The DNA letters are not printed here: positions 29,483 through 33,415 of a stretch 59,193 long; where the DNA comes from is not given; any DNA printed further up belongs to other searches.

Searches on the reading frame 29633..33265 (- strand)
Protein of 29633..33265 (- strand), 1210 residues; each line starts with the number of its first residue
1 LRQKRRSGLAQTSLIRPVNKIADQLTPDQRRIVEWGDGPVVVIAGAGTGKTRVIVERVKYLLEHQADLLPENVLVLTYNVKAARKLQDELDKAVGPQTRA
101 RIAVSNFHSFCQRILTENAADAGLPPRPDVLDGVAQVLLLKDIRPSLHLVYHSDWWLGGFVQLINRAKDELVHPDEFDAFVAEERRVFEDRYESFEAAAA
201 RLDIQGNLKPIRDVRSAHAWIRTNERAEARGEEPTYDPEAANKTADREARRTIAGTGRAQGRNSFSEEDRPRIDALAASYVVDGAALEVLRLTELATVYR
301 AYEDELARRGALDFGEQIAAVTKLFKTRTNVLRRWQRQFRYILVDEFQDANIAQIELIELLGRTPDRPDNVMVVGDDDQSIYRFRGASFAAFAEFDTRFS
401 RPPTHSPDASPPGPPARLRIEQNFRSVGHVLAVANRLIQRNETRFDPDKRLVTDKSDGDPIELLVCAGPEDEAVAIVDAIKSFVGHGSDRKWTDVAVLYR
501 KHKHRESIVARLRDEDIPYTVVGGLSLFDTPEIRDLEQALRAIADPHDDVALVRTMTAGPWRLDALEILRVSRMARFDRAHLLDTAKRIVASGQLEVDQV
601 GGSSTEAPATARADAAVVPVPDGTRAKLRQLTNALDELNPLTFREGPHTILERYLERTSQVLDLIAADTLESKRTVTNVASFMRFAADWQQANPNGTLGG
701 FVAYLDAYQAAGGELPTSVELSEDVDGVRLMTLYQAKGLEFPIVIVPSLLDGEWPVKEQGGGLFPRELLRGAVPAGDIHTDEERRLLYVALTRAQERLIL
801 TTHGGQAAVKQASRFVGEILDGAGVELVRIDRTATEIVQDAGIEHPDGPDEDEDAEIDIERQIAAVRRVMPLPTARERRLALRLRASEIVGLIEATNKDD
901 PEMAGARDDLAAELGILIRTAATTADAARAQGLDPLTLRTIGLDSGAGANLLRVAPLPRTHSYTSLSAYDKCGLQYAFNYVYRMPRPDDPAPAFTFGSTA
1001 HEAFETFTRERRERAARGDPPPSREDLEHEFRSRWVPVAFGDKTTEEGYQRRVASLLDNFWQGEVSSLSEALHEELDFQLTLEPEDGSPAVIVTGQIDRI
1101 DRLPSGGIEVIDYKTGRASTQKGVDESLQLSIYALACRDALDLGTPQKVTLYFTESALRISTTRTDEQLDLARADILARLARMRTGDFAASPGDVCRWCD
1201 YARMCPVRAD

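Call 10: search_protein_families(library=padloc, proteins=[window:29633-33265:-], max_evalue=0.00001)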
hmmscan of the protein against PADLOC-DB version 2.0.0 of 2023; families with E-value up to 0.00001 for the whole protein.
window:29633-33265:- (1210 aa): 48 families (the best 25 are shown)
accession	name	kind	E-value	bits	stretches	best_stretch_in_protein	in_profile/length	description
PDLC00114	GajB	-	7.3e-75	250.8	3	271-585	144-445/635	UrvD helicase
PDLC03802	RTasHel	-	1.4e-70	236.9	2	295-555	149-371/675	DRT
PDLC00132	GajB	-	2.7e-62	209.3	2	293-553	169-414/625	UrvD helicase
PDLC00117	GajB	-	4.8e-49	165.4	3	293-528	173-386/604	UrvD helicase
PDLC00103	GajB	-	9.7e-40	135.1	3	310-519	183-375/612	UrvD helicase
PDLC00107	GajB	-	8.6e-39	131.6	2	300-519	177-373/587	UrvD helicase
PDLC00127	GajB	-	8.5e-32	108.4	2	289-397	152-260/594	UrvD helicase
PDLC00119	GajB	-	1e-28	98.6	1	298-397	178-274/565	UrvD helicase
PDLC00130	GajB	-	2.7e-28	96.6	2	253-441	125-293/589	UrvD helicase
PDLC00121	GajB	-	2.3e-27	93.7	2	24-118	5-100/565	UrvD helicase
PDLC00104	GajB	-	3.4e-27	93.4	2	306-400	132-223/574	UrvD helicase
PDLC00144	GajB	-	6e-26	89.1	2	27-116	17-106/559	UrvD helicase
PDLC00122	GajB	-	2.6e-25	87.3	2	336-397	160-219/502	UrvD helicase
PDLC00112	GajB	-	3.5e-25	86.7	1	297-472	167-325/581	UrvD helicase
PDLC00110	GajB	-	1.7e-24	84.3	1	273-520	204-449/725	UrvD helicase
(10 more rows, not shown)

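Call 59: search_protein_families(library=pfam, proteins=[window:29633-33265:-], max_evalue=0.00001)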
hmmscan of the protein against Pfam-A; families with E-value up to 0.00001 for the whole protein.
window:29633-33265:- (1210 aa): 6 families
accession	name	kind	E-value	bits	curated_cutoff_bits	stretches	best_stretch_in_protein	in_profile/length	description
PF00580.27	UvrD-helicase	-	1.3e-58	199.3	23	2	292-399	166-270/271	UvrD/REP helicase N-terminal domain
PF13361.12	UvrD_C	-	7.8e-43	147.7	25.6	1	419-803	2-348/350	UvrD-like helicase C-terminal domain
PF12705.13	PDDEXK_1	-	3.4e-37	129.1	22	1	962-1206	3-247/247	PD-(D/E)XK nuclease superfamily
PF13245.12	AAA_19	-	6.7e-19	68.8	25.1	1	35-385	9-134/134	AAA domain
PF13538.12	UvrD_C_2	-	2.5e-10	40.5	27.4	0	779-800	30-51/52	UvrD-like helicase C-terminal domain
PF13604.12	AAA_30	-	2.5e-07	31.1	27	0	27-91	4-67/191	AAA domain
